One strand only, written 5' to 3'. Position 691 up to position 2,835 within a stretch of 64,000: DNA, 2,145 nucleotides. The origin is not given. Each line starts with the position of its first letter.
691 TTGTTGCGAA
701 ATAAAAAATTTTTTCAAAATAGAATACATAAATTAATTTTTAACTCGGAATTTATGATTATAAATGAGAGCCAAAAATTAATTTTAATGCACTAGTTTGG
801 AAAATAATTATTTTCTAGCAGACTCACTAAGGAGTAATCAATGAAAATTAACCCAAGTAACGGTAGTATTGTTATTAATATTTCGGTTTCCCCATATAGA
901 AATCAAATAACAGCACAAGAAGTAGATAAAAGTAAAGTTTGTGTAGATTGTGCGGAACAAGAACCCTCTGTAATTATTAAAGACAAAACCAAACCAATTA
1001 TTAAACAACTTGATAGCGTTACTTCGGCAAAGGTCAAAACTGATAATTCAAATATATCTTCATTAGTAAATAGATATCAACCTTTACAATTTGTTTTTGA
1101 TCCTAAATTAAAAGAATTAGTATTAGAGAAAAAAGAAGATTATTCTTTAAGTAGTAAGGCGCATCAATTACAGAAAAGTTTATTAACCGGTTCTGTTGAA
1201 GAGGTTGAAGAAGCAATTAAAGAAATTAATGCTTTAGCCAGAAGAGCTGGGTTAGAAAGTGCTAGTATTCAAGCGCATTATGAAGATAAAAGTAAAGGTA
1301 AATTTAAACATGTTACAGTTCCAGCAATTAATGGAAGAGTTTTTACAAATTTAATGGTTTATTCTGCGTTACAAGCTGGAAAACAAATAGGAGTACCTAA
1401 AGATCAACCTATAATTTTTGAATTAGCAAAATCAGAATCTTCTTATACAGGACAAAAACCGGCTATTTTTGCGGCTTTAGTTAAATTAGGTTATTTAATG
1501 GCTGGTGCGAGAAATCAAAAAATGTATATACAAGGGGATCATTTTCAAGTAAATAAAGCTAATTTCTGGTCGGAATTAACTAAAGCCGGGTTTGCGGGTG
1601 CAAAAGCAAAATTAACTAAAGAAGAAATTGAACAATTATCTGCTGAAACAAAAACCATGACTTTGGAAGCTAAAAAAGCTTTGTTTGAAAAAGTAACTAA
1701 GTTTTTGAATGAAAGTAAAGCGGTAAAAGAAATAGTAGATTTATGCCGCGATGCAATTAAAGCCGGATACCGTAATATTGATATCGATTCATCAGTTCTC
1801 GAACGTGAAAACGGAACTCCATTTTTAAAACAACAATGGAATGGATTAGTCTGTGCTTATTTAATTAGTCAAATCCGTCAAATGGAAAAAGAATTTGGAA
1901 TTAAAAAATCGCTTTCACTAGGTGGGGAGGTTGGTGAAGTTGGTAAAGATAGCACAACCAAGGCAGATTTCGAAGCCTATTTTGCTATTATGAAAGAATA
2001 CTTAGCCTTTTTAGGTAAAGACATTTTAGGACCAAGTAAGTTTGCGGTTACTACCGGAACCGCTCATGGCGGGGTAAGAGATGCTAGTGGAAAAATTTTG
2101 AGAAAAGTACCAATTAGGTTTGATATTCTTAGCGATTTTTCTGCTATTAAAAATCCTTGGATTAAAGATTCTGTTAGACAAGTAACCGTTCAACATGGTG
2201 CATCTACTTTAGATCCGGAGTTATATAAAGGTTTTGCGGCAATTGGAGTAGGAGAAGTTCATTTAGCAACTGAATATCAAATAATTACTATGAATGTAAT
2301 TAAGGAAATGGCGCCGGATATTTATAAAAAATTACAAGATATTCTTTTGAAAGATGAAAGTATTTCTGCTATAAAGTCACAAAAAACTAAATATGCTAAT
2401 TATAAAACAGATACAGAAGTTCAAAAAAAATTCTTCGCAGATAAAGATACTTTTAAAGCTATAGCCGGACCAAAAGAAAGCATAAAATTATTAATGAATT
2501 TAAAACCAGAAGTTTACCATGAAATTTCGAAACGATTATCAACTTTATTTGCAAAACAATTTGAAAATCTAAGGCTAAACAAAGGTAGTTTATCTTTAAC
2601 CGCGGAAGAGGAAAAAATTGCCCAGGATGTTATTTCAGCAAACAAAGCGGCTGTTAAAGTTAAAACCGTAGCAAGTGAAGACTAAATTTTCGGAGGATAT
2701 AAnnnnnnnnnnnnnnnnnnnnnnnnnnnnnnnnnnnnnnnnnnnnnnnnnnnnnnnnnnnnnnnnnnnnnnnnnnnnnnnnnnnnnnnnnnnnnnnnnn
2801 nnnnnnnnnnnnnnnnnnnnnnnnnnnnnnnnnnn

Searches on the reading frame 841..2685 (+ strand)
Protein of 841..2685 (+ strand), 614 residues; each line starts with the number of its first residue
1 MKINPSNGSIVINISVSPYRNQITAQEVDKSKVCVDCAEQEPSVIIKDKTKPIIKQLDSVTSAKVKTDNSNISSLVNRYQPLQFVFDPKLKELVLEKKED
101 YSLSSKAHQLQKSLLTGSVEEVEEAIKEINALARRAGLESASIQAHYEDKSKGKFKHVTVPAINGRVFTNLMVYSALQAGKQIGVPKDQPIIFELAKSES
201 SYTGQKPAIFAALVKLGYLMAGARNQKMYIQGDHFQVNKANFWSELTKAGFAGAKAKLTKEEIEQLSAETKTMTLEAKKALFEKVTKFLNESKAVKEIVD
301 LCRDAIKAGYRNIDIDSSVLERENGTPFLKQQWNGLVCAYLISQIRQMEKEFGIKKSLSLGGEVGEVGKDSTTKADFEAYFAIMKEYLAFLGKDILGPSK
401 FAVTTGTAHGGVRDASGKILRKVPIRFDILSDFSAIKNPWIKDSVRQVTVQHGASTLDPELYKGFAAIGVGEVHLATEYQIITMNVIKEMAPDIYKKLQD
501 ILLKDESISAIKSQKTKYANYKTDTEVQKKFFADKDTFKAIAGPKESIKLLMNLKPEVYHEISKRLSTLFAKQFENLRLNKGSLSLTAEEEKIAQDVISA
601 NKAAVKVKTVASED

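Call 38: search_protein_families(library=pfam, proteins=[window:841-2685:+], max_evalue=0.001)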
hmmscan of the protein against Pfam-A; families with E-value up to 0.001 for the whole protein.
window:841-2685:+ (614 aa): 1 family
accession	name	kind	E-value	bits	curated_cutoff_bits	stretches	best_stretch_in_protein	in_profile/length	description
PF01116.26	F_bP_aldolase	-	1.8e-08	34.7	25.5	1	357-499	127-251/277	Fructose-bisphosphate aldolase class-II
